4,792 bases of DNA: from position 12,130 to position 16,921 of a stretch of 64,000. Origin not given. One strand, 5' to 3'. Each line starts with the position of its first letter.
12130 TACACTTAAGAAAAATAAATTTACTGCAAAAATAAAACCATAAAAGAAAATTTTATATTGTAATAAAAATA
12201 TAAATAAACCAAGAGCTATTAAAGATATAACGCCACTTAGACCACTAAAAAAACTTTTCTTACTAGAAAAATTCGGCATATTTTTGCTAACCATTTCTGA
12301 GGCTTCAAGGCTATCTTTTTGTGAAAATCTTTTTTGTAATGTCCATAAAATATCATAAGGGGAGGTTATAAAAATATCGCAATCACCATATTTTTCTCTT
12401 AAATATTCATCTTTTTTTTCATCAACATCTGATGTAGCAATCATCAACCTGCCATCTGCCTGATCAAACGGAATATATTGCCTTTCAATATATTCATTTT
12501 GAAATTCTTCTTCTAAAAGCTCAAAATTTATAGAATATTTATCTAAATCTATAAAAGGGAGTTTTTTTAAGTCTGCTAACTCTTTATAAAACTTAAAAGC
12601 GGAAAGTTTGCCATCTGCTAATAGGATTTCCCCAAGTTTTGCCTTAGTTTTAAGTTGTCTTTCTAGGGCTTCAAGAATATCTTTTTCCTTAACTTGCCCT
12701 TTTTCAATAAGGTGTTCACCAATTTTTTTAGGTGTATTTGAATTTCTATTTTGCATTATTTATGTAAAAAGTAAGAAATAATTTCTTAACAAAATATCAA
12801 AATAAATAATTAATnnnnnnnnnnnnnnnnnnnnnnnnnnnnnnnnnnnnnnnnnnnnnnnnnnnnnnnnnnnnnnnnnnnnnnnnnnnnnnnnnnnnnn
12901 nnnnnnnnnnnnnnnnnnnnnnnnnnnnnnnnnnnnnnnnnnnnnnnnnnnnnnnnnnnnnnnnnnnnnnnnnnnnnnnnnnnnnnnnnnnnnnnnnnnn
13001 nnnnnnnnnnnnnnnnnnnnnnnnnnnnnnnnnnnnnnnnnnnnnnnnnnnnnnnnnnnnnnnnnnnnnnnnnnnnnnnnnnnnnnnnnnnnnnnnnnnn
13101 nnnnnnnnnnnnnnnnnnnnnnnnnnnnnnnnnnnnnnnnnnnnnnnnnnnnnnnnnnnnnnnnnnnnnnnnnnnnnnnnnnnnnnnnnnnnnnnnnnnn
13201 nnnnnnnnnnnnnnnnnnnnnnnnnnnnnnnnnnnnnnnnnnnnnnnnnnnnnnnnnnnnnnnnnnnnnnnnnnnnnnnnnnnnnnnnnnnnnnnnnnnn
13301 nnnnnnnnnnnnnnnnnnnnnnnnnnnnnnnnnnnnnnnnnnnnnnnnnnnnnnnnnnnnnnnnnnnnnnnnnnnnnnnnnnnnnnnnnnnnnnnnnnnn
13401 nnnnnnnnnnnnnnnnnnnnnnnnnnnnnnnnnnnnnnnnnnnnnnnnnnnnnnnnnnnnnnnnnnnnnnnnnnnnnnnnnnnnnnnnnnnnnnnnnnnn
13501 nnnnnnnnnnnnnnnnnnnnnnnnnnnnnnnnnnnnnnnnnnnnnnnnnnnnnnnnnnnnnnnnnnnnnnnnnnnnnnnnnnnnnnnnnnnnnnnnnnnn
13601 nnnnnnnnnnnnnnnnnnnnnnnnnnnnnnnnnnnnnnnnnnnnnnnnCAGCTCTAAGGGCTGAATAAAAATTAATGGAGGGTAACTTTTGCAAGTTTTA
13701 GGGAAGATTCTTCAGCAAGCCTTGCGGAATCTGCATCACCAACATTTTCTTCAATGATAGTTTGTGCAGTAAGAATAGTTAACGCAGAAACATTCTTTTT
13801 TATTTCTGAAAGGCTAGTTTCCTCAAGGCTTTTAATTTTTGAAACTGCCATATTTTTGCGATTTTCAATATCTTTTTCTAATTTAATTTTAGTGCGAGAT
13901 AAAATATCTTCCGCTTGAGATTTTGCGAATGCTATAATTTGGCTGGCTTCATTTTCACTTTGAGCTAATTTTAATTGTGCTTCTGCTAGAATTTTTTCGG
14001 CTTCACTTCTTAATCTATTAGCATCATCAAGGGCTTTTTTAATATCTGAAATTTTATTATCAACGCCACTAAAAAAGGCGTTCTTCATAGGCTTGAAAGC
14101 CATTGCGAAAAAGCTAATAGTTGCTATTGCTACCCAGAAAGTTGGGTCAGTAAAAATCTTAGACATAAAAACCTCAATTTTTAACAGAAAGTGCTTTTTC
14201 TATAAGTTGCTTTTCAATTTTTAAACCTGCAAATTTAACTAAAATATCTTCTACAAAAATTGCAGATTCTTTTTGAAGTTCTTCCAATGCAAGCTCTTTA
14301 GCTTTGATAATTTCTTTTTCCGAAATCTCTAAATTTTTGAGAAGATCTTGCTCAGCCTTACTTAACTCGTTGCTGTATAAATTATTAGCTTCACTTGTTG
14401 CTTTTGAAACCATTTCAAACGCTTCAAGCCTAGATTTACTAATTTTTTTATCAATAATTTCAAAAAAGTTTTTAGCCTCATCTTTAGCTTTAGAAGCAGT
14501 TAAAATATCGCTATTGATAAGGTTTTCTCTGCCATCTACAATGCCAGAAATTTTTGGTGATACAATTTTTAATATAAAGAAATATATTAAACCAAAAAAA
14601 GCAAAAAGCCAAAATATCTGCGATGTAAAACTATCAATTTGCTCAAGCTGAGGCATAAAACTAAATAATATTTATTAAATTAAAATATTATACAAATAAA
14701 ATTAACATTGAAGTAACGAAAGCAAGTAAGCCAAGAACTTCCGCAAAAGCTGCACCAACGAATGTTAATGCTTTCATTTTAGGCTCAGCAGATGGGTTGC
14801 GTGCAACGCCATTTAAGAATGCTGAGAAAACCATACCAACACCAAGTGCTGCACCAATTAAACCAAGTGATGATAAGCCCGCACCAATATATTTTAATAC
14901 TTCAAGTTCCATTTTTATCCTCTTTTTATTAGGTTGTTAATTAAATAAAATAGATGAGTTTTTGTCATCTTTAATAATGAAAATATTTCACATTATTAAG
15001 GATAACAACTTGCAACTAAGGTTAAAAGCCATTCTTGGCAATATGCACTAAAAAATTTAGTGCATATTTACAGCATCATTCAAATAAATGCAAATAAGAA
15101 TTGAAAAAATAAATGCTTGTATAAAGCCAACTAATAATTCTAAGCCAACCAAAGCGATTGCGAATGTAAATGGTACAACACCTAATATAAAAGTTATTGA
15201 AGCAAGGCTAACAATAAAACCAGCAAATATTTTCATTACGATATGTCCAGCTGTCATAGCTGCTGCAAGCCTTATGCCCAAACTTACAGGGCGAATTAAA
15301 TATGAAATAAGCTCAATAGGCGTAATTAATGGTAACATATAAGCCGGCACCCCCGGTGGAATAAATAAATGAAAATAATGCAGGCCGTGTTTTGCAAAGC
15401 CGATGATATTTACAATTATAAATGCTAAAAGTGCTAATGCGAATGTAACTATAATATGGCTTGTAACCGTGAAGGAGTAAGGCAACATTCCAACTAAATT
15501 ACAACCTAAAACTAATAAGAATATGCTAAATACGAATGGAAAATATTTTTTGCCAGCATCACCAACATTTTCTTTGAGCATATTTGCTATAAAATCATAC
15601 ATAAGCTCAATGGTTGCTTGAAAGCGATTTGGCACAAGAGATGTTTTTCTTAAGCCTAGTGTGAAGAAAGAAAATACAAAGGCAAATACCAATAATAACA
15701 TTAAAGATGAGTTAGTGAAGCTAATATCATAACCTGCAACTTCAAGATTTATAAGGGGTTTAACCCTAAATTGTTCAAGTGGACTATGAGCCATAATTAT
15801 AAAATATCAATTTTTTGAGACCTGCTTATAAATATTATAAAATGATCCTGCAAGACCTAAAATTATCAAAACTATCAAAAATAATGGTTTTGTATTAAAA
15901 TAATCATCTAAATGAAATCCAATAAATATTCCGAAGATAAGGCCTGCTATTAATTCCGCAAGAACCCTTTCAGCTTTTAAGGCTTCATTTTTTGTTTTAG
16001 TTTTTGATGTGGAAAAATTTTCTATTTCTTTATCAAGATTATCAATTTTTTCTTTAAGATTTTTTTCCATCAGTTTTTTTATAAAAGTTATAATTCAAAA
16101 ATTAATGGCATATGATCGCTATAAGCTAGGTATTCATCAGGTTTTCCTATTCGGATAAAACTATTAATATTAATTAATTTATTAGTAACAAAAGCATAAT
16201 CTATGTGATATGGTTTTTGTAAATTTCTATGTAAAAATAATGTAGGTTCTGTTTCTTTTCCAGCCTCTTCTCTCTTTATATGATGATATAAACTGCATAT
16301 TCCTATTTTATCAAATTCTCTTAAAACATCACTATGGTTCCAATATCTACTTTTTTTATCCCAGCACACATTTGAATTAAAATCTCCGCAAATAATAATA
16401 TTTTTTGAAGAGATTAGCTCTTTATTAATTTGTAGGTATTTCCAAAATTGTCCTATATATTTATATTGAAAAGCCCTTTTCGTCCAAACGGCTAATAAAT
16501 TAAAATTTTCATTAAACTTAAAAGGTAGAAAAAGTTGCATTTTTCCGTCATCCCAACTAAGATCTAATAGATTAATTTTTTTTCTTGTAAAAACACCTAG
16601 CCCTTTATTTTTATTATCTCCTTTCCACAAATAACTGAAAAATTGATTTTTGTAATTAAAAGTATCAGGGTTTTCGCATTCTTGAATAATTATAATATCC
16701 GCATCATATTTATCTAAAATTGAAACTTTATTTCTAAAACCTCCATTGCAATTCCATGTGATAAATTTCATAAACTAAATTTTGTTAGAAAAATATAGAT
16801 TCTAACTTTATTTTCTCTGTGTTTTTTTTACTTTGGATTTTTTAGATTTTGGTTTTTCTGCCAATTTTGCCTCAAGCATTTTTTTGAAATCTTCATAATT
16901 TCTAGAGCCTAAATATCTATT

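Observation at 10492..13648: Compact three-gene cluster: OM barrel, MshEN-domain processive GT2 synthase and CheY receiver (candidate c-di-GMP-gated exopolysaccharide secretion module)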

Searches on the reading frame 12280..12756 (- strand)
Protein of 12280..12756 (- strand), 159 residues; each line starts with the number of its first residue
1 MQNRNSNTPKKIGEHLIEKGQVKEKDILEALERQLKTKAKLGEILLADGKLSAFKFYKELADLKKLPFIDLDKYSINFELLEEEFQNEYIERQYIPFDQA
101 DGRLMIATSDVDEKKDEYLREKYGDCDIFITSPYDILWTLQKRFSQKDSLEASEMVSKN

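Call 23: search_solved_structures(query=window:12280-12756:-, max_evalue=1, show_alignments=3)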
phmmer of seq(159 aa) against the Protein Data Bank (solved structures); distinct sequences matched with E-value up to 1: 16.
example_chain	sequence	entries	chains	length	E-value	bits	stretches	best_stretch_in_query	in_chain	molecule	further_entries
6f8l_G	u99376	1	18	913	6.6e-13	52.2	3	10-71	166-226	Type IV pilus assembly protein PilF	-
5htl_A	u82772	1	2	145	4.1e-06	30.2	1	9-81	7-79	MSHA biogenesis protein MshE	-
8pdk_A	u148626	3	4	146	0.0006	23.1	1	10-72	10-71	c-di-GMP binding domain of the ATPase enzyme PilF | ATP-binding motif-containing protein pilF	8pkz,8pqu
6ejf_J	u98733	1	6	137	0.00079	22.8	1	11-72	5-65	Type IV pilus assembly protein PilF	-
9glg_A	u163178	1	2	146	0.00084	22.7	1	10-72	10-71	ATP-binding motif-containing protein pilF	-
8pfa_A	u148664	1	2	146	0.0013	22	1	10-72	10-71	c-di-GMP binding domain of the ATPase enzyme PilF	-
9gl5_A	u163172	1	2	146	0.0016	21.7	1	10-72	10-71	ATP-binding motif-containing protein pilF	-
8pe0_A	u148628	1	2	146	0.0031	20.8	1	12-72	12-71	c-di-GMP binding domain of the ATPase enzyme PilF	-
9g1w_A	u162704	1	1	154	0.0036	20.6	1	10-97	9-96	Type IV pilus assembly ATPase PilB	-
6ejf_G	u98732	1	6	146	0.0051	20.1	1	10-72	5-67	Type IV pilus assembly protein PilF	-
6olj_C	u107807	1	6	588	0.16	15.3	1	10-112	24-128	Type IV pilus biogenesis ATPase PilB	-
5tsg_B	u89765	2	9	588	0.16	15.3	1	10-112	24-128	Type IV pilus biogenesis ATPase PilB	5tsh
2d27_A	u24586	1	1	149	0.17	15.2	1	6-110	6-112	type II secretion ATPase XpsE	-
2d28_C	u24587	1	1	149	0.43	13.9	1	6-110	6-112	type II secretion ATPase XpsE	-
3jc8_Ba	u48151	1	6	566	0.52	13.6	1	11-111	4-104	Type IV-A pilus assembly ATPase PilB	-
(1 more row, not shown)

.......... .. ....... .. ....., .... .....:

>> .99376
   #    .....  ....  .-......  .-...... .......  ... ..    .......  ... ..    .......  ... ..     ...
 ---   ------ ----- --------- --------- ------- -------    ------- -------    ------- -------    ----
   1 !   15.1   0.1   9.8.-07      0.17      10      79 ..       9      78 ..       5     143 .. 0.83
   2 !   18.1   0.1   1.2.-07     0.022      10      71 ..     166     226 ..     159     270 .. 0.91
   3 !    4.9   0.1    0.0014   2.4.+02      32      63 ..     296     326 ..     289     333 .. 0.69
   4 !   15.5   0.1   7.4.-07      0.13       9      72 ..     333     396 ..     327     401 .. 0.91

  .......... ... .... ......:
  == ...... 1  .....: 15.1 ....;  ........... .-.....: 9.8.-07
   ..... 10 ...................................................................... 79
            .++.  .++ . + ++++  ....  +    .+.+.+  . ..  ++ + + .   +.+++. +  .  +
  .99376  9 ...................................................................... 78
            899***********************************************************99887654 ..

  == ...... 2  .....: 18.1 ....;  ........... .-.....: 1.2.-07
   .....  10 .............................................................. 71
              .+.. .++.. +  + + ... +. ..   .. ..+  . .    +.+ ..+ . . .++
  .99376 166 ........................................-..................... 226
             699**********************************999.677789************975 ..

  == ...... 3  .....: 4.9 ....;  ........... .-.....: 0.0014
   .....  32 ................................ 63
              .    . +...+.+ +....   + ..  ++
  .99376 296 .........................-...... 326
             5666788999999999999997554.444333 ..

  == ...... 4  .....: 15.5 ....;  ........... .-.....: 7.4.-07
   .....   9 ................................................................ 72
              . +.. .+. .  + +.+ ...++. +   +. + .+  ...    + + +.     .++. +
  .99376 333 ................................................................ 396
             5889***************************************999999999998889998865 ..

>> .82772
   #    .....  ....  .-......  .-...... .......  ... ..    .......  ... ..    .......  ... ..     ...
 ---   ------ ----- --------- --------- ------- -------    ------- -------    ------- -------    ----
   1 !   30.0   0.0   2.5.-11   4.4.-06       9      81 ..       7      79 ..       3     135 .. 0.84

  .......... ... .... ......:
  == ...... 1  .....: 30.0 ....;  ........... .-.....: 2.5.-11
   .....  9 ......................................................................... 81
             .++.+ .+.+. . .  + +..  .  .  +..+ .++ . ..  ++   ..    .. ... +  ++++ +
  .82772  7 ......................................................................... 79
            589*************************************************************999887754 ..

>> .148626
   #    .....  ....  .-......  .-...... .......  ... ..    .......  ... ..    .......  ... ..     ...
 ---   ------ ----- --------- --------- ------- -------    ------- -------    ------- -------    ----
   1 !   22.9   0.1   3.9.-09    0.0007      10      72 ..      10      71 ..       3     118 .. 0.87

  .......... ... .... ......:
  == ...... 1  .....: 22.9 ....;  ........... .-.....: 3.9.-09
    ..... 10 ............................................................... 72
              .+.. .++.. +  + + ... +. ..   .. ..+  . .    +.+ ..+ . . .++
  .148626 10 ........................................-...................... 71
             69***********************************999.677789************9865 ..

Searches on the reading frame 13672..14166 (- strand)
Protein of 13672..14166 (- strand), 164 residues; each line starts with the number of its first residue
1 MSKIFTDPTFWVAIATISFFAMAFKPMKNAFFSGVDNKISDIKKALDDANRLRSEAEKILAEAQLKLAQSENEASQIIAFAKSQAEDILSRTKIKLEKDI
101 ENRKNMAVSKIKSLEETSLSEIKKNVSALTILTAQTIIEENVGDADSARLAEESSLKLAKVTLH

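Call 3: search_protein_families(library=pfam, proteins=[window:13672-14166:-], max_evalue=0.01)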
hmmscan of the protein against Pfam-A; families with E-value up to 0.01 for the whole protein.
window:13672-14166:- (164 aa): 3 families
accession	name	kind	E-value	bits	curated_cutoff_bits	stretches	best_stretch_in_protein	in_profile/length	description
PF00430.23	ATP-synt_B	-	1e-14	55.2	28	1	12-139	5-132/132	ATP synthase B/B' CF(0)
PF05405.19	Mt_ATP-synt_B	-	0.00011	22.3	21.7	1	11-103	18-110/163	Mitochondrial ATP synthase B chain precursor (ATP-synt_B)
PF10732.14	DUF2524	-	0.00029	21.5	25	1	29-97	8-76/84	Protein of unknown function (DUF2524)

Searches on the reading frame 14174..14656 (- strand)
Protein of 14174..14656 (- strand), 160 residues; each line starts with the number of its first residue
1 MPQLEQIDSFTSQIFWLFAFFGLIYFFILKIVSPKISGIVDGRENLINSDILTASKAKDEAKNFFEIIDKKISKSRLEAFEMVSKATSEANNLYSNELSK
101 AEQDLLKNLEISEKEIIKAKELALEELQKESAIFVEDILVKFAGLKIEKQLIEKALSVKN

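Call 3: search_protein_families(library=pfam, proteins=[window:14174-14656:-], max_evalue=0.01)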
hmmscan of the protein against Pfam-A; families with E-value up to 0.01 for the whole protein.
window:14174-14656:- (160 aa): 2 families
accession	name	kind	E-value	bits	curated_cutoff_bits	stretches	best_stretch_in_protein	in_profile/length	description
PF00430.23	ATP-synt_B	-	3.3e-16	60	28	1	14-133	2-121/132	ATP synthase B/B' CF(0)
PF02326.20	YMF19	-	1.5e-11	45.4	22.6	1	2-77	1-73/84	Plant ATP synthase F0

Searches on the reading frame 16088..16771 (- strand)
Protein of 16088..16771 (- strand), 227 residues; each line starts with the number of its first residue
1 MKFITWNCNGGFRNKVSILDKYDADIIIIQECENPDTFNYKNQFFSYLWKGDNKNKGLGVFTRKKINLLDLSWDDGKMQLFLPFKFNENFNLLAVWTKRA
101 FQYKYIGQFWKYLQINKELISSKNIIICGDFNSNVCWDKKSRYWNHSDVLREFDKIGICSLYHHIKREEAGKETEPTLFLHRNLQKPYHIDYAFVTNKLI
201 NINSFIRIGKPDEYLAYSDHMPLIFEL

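Call 3: search_protein_families(library=pfam, proteins=[window:16088-16771:-], max_evalue=0.01)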
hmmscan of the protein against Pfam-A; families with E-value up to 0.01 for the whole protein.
window:16088-16771:- (227 aa): 1 family
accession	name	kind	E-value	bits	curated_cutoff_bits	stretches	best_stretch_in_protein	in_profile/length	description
PF03372.29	Exo_endo_phos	-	3.7e-14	53.5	24.5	1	4-220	1-225/225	Endonuclease/Exonuclease/phosphatase family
